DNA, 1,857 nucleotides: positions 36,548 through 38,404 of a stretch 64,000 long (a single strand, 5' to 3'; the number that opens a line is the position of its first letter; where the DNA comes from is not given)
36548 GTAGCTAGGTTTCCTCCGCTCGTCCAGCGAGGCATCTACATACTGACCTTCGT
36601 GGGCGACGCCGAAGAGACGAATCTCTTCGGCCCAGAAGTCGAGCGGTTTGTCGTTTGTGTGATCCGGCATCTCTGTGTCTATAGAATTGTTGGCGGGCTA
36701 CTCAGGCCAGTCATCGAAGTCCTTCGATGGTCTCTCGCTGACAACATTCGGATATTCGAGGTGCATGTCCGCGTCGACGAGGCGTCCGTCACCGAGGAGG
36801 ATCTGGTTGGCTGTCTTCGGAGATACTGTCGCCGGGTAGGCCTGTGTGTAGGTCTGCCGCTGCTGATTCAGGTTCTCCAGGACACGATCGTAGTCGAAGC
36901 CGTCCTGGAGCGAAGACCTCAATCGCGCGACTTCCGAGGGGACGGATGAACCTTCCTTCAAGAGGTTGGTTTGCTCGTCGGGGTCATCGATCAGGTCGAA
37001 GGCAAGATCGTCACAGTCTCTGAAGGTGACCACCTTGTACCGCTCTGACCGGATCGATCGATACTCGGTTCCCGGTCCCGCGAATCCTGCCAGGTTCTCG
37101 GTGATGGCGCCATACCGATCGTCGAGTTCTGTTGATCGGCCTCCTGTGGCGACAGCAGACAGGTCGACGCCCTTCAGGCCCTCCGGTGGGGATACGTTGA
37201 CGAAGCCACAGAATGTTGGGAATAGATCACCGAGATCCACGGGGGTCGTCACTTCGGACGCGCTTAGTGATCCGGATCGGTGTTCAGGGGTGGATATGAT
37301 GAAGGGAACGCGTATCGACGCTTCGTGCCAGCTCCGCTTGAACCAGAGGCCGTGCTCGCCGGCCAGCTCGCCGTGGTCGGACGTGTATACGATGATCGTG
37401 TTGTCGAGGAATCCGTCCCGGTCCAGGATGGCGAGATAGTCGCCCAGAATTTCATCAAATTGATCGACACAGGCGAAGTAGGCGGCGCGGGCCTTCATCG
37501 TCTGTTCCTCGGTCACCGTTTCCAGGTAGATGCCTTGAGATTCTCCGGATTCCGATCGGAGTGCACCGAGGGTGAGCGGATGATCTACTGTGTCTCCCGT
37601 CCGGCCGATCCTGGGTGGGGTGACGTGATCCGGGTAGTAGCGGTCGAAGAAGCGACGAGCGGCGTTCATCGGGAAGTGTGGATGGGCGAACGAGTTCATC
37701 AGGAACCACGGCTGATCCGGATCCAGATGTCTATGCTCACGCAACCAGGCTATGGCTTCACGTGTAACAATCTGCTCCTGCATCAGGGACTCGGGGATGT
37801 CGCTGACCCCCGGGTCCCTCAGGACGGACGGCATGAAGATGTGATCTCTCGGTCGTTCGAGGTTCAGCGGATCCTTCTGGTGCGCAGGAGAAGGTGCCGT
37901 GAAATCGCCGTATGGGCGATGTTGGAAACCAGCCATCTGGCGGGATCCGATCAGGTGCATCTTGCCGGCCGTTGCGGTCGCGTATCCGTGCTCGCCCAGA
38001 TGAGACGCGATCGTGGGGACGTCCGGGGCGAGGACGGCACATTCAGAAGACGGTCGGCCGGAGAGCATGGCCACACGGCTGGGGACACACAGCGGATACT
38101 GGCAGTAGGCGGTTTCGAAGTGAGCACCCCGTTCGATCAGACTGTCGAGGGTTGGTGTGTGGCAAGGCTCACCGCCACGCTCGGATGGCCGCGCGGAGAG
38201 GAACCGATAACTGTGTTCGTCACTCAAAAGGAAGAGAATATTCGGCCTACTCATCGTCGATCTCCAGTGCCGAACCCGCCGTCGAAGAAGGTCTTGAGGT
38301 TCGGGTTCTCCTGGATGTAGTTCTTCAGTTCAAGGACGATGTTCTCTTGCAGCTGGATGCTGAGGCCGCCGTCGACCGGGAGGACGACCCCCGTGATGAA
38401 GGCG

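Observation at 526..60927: Roughly one third of the loci are disrupted: 17 internal stop codons, more than 12 frameshifts and several truncated remnants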

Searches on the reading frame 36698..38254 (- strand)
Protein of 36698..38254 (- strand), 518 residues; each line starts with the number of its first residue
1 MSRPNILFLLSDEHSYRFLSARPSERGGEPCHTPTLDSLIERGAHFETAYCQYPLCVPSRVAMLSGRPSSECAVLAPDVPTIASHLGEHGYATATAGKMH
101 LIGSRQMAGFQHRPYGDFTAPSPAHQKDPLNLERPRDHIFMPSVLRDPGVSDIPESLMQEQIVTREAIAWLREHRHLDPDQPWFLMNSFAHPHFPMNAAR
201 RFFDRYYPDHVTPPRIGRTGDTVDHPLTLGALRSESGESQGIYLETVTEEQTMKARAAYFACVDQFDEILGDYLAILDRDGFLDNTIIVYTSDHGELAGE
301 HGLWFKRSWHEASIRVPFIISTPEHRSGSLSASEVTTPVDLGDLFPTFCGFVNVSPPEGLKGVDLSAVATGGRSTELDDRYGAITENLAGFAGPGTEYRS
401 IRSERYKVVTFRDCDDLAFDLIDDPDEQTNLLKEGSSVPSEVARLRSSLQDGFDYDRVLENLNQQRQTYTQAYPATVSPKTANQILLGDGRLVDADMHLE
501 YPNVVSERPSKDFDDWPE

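Call 13: find_encoding_contigs(protein=window:36698-38254:-, flank=10000, max_places=8)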
Protein window:36698-38254:- (518 aa): 14 contigs read that carry it; 8 places shown.
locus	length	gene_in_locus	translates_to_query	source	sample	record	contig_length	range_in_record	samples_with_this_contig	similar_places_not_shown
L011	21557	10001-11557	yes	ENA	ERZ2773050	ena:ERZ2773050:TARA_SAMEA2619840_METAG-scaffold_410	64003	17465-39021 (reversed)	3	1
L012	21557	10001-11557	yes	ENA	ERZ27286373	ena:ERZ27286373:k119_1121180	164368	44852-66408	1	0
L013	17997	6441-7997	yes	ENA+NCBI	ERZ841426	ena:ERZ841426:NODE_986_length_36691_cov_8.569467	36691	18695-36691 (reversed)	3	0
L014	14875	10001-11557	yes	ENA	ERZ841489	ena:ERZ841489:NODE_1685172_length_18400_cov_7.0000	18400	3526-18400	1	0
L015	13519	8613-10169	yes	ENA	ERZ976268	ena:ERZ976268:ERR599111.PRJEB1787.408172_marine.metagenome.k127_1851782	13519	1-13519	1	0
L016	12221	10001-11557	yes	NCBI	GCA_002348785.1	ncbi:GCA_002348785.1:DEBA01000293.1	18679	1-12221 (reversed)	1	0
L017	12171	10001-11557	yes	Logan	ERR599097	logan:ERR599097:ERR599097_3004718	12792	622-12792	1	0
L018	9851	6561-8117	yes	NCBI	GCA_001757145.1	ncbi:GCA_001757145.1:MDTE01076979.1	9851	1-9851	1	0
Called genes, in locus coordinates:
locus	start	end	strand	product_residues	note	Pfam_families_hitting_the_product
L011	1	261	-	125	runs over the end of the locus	-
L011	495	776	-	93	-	-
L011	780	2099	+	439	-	-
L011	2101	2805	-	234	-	PF01073:3Beta_HSD, PF01370:Epimerase, PF16363:GDP_Man_Dehyd, PF13460:NAD_binding_10, PF02719:Polysacc_synt_2 (weak), PF07993:NAD_binding_4 (weak)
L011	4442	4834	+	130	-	-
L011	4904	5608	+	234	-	-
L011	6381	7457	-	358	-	PF00180:Iso_dh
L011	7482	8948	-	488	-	-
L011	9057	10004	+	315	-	PF00106:adh_short, PF08659:KR (faint), PF13561:adh_short_C2, PF00106:adh_short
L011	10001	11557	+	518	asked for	PF00884:Sulfatase, PF16347:SGSH_C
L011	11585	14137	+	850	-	-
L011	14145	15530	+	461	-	PF00884:Sulfatase, PF01663:Phosphodiest, PF16347:SGSH_C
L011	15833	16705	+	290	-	PF00135:COesterase, PF20434:BD-FAE, PF07859:Abhydrolase_3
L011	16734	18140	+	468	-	PF01408:GFO_IDH_MocA, PF21252:Glyco_hydro_109_C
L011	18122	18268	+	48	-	-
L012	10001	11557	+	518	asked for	PF00884:Sulfatase, PF16347:SGSH_C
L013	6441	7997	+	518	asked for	PF00884:Sulfatase, PF16347:SGSH_C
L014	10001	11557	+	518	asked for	PF00884:Sulfatase, PF16347:SGSH_C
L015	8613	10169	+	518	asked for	PF00884:Sulfatase, PF16347:SGSH_C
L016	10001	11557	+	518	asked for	PF00884:Sulfatase, PF16347:SGSH_C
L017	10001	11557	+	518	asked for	PF00884:Sulfatase, PF16347:SGSH_C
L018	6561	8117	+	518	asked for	PF00884:Sulfatase, PF16347:SGSH_C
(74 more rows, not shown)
